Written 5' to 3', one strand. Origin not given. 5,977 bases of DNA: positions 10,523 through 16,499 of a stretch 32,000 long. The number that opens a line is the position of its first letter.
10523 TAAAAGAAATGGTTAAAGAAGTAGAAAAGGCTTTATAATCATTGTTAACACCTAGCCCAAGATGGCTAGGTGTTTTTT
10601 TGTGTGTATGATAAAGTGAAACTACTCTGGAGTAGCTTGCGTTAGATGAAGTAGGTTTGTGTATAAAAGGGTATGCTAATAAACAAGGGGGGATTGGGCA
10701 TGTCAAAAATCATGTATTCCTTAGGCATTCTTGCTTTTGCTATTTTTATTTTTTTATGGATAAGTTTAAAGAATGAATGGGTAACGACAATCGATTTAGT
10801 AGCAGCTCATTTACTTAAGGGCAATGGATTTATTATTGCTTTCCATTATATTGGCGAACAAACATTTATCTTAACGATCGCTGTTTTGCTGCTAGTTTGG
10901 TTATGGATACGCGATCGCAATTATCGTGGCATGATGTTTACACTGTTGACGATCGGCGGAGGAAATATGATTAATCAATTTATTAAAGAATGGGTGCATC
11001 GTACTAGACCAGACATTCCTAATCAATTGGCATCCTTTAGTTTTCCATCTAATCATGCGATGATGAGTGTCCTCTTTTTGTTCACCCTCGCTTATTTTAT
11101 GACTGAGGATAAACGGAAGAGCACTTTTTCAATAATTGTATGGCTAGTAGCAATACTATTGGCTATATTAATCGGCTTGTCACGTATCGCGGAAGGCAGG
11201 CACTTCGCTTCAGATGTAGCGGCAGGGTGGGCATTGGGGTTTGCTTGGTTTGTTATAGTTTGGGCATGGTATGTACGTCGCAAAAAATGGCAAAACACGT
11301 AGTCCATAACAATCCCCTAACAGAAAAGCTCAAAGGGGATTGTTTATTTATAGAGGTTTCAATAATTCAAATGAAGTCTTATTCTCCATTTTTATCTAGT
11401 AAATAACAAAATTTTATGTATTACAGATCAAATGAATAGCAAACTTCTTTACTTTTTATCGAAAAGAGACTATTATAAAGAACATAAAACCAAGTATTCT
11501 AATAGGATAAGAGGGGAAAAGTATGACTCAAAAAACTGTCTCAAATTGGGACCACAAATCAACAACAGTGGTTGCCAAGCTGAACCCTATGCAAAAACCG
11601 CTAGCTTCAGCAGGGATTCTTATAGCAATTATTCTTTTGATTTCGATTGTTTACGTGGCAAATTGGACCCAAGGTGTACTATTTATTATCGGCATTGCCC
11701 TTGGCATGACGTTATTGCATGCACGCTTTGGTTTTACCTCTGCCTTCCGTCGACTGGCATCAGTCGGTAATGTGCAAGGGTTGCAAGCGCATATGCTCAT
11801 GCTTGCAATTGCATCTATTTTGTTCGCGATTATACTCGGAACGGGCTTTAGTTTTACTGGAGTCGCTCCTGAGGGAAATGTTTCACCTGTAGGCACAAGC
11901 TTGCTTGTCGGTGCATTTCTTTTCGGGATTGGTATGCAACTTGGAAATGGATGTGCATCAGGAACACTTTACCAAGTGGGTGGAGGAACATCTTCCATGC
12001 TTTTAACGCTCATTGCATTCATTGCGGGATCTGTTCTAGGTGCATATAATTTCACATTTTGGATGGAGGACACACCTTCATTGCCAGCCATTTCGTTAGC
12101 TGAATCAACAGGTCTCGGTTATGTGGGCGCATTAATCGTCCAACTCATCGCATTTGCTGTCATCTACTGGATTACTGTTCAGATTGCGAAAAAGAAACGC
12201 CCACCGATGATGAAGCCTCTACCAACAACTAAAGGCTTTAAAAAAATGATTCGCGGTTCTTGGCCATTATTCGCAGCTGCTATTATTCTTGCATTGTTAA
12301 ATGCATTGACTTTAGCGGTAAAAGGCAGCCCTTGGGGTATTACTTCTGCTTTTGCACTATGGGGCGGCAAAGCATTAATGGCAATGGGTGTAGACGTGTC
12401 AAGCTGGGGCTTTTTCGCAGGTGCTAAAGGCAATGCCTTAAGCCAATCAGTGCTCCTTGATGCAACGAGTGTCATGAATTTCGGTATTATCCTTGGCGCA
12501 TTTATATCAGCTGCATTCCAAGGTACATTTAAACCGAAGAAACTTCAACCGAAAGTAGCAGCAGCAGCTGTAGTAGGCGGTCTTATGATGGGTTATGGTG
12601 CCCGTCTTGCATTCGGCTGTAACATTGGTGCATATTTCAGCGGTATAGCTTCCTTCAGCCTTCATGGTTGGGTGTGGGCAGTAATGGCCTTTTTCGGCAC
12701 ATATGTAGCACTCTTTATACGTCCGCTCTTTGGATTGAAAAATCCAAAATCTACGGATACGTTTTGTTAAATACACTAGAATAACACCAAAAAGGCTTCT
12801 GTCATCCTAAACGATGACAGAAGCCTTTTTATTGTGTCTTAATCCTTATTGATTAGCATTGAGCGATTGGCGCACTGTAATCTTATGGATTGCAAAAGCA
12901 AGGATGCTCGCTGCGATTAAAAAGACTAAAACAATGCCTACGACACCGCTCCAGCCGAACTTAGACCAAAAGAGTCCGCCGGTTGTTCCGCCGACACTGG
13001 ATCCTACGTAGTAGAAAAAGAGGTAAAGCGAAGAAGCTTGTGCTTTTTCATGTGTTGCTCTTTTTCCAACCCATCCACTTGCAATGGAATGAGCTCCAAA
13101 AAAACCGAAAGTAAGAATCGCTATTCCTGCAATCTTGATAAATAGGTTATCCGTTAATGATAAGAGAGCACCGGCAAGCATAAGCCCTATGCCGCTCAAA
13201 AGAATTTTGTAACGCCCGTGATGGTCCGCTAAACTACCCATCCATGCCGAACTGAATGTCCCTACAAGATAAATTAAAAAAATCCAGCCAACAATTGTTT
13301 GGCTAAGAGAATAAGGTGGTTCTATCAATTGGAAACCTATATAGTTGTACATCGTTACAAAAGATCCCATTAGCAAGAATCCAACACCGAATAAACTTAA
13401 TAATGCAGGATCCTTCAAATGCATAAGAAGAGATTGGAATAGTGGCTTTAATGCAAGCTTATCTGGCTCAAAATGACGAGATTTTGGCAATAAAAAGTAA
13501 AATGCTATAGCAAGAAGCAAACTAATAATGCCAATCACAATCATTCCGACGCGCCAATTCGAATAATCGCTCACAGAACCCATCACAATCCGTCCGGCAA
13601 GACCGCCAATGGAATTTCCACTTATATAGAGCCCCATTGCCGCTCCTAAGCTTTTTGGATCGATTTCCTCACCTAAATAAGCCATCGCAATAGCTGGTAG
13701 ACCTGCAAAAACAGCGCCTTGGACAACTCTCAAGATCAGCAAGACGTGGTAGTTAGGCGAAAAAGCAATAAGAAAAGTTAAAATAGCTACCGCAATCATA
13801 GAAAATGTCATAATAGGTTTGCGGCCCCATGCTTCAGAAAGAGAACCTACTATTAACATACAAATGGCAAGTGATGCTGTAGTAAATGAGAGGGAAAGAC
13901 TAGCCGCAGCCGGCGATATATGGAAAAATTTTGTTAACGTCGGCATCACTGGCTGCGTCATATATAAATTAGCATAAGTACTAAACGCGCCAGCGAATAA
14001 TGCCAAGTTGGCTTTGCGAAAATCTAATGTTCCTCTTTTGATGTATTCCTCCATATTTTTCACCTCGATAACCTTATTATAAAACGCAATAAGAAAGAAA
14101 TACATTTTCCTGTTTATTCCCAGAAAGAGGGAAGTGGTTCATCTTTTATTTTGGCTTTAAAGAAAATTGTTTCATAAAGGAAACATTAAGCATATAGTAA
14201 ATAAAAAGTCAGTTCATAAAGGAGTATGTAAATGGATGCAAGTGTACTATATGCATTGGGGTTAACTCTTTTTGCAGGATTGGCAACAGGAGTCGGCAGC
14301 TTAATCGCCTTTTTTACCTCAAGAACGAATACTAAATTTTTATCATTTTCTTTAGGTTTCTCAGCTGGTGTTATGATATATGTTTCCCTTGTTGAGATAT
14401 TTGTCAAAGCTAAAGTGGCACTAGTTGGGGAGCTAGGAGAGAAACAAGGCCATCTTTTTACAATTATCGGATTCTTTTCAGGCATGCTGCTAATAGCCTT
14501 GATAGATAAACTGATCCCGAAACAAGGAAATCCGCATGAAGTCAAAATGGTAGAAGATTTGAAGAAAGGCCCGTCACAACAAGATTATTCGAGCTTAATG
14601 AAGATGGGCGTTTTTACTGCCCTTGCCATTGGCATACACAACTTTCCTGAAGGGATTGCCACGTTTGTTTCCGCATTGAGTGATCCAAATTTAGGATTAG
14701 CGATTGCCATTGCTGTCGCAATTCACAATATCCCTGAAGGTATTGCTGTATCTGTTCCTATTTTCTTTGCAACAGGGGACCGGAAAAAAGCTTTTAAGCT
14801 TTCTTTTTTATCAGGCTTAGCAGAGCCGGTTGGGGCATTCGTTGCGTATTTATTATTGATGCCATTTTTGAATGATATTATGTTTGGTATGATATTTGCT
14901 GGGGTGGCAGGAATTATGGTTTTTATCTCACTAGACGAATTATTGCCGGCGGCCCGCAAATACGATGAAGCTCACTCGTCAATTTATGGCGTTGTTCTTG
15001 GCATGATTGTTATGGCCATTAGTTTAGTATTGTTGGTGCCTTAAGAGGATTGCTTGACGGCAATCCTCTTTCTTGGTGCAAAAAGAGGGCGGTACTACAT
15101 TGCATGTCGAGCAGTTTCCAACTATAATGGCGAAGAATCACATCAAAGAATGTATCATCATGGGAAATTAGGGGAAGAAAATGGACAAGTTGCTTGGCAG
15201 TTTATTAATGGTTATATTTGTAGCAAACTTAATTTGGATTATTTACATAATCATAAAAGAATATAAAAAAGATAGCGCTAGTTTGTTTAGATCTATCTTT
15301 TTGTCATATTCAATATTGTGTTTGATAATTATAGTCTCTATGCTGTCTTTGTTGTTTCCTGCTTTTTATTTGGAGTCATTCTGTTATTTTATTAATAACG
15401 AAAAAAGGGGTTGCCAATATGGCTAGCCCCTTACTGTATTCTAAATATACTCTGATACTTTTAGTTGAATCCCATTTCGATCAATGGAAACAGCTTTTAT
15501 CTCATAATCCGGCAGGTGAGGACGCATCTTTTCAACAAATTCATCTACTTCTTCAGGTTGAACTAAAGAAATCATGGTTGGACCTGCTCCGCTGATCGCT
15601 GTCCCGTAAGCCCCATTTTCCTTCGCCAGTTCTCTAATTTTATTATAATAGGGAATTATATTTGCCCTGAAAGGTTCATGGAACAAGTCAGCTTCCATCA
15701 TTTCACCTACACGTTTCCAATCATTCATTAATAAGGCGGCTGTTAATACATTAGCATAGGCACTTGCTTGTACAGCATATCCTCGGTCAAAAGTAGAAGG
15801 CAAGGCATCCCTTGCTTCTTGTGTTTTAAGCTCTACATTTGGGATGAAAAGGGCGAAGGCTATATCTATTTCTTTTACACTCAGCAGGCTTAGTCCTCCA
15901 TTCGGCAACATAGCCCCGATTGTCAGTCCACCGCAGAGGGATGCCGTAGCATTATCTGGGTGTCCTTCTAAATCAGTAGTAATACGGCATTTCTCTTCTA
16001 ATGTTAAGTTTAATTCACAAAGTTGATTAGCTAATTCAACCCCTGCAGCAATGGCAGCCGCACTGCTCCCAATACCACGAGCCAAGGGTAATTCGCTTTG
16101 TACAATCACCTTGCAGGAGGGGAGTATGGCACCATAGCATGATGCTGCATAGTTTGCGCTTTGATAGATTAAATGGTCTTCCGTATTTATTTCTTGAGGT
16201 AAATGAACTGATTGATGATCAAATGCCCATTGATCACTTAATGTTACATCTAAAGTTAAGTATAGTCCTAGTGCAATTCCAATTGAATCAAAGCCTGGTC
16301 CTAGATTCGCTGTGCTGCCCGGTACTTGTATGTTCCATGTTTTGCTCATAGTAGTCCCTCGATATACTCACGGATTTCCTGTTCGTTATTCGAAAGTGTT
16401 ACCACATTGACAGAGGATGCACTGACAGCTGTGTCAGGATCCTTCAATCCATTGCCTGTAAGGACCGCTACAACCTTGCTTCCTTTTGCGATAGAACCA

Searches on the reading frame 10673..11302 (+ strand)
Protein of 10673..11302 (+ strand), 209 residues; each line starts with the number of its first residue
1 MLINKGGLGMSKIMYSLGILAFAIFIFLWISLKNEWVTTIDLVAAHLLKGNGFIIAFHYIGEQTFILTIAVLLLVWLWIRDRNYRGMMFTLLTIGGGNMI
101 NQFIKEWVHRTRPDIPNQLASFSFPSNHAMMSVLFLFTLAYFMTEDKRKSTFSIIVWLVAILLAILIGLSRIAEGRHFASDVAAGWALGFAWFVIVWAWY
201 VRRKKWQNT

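Call 69: search_protein_families(library=pfam, proteins=[window:10673-11302:+], max_evalue=0.00001)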
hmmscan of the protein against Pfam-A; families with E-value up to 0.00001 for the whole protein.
window:10673-11302:+ (209 aa): 2 families
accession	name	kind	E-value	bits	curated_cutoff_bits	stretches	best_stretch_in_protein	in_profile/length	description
PF01569.27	PAP2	-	5.4e-23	81.6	27.2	1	89-204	4-129/130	PAP2 superfamily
PF14378.12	PAP2_3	-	1.7e-10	41.4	27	1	110-194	115-189/190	PAP2 superfamily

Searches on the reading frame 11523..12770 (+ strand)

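Call 70: search_protein_families(library=pfam, proteins=[window:11523-12770:+], max_evalue=0.001)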
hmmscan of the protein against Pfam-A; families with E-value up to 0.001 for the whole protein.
window:11523-12770:+ (415 aa): 1 family
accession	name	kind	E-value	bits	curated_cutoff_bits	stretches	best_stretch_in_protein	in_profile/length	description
PF04143.19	Sulf_transp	-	2.5e-70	237.9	27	1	66-395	1-310/310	Sulphur transport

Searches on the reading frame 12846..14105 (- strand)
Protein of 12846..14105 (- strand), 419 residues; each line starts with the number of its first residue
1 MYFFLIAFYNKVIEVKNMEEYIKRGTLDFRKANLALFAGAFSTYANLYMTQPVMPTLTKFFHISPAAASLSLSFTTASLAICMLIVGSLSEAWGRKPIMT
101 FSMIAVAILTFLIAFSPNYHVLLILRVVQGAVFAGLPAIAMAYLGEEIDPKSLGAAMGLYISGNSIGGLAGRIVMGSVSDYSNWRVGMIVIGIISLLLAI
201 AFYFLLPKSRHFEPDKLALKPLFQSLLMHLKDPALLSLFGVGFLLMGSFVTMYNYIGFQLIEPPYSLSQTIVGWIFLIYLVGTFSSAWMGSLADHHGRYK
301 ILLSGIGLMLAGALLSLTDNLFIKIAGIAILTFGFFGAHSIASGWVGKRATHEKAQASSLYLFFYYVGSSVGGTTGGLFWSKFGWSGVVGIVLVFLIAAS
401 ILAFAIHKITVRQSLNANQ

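Call 70: search_protein_families(library=pfam, proteins=[window:12846-14105:-], max_evalue=0.001)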
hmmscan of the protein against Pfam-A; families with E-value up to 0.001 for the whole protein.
window:12846-14105:- (419 aa): 2 families
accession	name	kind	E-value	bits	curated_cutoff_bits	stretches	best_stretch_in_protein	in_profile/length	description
PF07690.21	MFS_1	-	3.5e-48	164.7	33.4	2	36-254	1-227/347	Major Facilitator Superfamily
PF00083.30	Sugar_tr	-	6.1e-16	58.8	22.3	1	66-212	46-197/452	Sugar (and other) transporter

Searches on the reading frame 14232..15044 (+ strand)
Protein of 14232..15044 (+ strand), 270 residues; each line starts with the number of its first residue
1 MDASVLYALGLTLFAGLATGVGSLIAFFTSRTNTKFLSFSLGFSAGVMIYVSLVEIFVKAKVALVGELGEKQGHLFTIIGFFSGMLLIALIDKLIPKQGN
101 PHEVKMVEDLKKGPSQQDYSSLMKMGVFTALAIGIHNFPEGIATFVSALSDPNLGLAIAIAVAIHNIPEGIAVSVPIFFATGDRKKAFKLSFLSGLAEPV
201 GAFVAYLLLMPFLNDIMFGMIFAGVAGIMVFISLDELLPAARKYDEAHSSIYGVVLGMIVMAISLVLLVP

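Call 70: search_protein_families(library=pfam, proteins=[window:14232-15044:+], max_evalue=0.001)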
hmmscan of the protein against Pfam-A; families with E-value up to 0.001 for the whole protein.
window:14232-15044:+ (270 aa): 1 family
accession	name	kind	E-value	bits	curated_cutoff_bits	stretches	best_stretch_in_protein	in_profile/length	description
PF02535.28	Zip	-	5.7e-31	108.4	35.1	2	114-263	166-321/323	ZIP Zinc transporter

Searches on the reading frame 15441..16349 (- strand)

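Call 29: search_protein_families(library=pfam, proteins=[window:15441-16349:-], max_evalue=0.00001)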
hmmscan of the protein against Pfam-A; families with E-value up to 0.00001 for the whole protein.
window:15441-16349:- (302 aa): 2 families
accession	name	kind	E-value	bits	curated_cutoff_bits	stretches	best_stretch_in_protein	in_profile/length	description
PF00288.32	GHMP_kinases_N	-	1.7e-15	57.5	22.3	1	60-141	2-87/87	GHMP kinases N terminal domain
PF08544.19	GHMP_kinases_C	-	5.2e-13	49.6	21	1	204-276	3-80/85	GHMP kinases C terminal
